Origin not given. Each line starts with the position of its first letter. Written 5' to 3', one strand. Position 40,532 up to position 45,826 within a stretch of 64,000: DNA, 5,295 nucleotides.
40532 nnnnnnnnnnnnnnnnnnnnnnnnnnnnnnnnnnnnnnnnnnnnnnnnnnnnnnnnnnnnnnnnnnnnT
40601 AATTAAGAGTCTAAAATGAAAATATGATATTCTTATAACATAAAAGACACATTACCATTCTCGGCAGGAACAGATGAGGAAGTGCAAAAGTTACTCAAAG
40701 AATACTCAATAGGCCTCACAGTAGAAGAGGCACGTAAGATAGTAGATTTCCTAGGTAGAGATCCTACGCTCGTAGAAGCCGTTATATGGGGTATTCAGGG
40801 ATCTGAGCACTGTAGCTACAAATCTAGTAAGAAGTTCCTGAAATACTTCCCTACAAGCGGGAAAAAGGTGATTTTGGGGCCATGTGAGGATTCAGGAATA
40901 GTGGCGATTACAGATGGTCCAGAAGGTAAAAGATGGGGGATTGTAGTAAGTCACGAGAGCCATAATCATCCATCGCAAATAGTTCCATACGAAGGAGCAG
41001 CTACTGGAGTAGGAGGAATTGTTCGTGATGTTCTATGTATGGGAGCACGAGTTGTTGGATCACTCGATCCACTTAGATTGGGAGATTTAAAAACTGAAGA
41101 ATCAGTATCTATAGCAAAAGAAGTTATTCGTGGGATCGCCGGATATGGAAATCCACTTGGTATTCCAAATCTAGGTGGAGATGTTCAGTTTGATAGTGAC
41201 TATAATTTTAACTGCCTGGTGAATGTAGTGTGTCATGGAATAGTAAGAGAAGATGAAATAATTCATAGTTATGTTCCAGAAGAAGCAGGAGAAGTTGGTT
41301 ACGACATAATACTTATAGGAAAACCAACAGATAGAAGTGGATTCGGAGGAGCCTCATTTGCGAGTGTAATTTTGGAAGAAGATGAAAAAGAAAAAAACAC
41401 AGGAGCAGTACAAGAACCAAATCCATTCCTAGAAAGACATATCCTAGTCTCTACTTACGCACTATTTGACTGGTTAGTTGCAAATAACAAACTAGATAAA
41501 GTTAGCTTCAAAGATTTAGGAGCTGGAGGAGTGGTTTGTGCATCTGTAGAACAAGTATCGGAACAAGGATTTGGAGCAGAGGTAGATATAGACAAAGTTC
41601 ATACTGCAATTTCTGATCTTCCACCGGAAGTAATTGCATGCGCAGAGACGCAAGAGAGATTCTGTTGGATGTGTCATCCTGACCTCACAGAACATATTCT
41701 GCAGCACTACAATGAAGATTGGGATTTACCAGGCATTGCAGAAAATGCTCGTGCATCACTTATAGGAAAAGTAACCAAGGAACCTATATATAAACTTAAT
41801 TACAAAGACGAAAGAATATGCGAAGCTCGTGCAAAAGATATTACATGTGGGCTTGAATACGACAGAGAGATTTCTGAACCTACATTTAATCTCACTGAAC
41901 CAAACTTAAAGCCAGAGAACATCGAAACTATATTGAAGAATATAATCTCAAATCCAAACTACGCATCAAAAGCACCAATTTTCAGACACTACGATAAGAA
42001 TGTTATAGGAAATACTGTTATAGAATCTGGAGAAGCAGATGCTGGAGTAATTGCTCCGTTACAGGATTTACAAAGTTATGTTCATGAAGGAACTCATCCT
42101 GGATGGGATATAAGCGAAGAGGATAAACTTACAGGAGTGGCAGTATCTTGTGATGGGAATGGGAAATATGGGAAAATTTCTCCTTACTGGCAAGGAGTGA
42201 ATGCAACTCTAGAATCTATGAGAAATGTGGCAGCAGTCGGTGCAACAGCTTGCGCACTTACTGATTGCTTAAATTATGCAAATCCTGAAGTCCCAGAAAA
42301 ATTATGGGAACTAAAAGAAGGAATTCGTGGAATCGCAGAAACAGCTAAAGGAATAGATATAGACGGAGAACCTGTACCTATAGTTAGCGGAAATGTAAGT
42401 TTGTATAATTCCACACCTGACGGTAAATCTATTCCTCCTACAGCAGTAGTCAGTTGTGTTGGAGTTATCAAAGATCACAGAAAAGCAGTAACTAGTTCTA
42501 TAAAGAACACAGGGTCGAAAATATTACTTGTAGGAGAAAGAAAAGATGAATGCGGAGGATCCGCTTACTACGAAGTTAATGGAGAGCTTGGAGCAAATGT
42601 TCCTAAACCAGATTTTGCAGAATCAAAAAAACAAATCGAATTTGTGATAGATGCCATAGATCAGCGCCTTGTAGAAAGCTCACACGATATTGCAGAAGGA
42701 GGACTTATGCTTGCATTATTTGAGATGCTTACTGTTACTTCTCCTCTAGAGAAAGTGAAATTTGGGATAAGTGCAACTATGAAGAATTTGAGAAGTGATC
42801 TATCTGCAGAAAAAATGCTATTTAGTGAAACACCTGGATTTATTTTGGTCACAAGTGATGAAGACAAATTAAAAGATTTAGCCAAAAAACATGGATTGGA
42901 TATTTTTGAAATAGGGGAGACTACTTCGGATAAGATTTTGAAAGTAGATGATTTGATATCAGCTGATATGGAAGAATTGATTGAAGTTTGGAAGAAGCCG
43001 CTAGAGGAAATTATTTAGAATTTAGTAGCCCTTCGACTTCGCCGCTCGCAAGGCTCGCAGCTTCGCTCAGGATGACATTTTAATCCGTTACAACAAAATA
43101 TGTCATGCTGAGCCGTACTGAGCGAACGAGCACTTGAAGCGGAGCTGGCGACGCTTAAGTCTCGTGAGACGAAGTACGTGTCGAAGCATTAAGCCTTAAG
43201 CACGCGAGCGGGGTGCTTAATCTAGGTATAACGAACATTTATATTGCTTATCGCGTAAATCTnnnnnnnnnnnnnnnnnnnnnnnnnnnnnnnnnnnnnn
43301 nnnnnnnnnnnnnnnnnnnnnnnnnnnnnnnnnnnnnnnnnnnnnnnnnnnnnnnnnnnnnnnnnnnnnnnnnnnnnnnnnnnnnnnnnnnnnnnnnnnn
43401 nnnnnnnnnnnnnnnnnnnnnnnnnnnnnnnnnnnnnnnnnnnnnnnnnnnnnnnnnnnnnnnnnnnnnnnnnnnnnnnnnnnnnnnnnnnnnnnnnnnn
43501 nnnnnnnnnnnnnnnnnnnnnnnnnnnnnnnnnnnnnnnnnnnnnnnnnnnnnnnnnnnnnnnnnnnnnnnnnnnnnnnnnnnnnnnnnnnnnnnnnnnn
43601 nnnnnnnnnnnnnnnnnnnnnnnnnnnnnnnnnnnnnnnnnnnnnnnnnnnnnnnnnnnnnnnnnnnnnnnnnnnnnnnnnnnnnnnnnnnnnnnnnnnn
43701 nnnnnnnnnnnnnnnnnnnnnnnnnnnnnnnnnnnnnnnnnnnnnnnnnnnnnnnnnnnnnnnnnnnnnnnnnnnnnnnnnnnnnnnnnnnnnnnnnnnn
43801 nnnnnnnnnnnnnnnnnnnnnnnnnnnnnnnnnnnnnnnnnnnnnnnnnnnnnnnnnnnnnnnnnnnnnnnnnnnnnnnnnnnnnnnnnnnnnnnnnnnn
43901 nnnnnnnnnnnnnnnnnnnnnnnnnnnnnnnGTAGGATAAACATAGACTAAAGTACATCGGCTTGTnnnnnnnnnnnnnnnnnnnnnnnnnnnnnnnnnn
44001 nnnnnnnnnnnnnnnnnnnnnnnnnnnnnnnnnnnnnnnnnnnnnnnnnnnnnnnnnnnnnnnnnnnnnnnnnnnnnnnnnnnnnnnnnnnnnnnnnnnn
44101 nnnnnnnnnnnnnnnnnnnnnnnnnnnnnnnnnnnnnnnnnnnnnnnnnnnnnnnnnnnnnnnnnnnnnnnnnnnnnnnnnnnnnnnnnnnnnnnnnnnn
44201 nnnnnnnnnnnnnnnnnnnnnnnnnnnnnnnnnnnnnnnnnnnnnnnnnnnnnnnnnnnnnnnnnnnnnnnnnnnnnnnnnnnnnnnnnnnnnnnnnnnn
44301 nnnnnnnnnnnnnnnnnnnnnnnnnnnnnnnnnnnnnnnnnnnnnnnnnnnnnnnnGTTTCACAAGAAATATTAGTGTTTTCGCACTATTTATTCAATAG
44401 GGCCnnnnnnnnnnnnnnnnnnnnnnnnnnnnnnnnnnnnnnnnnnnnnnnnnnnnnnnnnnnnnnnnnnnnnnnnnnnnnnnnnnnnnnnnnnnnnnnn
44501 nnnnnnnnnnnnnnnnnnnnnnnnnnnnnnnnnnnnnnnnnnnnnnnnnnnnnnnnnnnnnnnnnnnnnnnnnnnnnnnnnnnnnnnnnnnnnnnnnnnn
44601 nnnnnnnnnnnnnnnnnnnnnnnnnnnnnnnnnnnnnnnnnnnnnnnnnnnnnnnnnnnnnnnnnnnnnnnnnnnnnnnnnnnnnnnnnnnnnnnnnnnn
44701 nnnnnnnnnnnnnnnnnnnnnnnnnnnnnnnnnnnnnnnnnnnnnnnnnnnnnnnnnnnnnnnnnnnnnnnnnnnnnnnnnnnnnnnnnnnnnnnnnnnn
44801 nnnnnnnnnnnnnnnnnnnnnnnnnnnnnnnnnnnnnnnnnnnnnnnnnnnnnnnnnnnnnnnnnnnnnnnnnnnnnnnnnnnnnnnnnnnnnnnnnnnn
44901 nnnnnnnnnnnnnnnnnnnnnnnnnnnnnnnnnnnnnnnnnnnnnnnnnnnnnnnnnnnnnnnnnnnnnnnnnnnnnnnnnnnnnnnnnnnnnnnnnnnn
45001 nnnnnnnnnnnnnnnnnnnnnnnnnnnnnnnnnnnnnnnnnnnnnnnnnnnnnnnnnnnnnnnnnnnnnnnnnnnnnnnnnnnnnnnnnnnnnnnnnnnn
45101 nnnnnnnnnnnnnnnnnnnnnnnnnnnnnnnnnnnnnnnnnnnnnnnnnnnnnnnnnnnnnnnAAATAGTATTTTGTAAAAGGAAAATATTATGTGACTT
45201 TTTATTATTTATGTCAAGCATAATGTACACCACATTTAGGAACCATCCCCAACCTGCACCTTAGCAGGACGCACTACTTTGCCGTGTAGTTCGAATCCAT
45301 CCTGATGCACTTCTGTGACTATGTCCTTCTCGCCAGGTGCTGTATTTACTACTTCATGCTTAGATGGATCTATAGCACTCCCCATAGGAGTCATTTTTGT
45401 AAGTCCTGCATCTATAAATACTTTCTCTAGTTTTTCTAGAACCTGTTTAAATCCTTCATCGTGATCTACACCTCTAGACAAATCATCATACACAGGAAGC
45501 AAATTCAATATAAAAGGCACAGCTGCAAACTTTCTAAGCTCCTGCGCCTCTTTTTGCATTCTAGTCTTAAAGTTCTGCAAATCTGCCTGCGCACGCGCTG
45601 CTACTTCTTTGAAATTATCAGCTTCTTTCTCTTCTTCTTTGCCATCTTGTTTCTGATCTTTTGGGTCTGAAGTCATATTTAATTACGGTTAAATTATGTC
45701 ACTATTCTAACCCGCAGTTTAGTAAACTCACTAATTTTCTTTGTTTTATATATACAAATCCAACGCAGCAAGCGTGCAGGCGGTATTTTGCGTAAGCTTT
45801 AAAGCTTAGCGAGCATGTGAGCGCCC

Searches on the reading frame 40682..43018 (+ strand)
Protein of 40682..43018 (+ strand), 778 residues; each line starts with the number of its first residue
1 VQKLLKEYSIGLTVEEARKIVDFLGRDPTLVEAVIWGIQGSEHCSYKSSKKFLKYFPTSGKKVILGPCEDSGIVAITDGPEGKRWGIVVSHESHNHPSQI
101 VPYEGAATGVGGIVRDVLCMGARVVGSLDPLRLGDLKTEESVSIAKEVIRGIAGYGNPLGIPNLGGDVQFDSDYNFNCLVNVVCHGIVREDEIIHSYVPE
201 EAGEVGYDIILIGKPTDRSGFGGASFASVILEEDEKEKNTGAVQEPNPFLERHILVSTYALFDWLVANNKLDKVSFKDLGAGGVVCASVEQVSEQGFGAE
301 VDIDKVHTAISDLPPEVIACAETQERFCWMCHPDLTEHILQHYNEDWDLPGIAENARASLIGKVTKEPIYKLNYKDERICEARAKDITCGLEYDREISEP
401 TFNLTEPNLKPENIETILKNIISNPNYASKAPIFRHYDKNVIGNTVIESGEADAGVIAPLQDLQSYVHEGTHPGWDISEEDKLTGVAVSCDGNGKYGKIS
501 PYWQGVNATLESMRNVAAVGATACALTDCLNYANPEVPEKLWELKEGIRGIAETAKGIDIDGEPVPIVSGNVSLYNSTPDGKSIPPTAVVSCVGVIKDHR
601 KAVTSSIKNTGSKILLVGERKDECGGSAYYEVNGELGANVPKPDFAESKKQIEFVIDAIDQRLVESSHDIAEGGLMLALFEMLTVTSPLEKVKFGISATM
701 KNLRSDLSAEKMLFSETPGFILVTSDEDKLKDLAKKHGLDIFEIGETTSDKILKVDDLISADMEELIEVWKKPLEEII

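Call 9: search_protein_families(library=pfam, proteins=[window:40682-43018:+])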
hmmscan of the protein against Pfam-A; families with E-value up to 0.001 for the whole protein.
window:40682-43018:+ (778 aa): 3 families
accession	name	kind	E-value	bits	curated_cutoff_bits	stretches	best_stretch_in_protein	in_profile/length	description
PF00586.29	AIRS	-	3.2e-36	124.6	24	2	70-188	3-112/112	AIR synthase related protein, N-terminal domain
PF02769.27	AIRS_C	-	2.3e-31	109.5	23.1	2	610-755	2-153/156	AIR synthase related protein, C-terminal domain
PF18072.6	FGAR-AT_linker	-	4.6e-10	40.3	26.6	1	3-47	3-50/50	Formylglycinamide ribonucleotide amidotransferase linker domain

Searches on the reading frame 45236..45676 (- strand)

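Call 10: search_protein_families(library=pfam, proteins=[window:45236-45676:-])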
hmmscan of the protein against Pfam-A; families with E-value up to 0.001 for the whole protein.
window:45236-45676:- (146 aa): 1 family
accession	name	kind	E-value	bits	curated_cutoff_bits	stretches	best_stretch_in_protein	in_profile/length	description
PF01025.24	GrpE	-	7.5e-30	104.2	25.8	1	8-143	16-164/165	GrpE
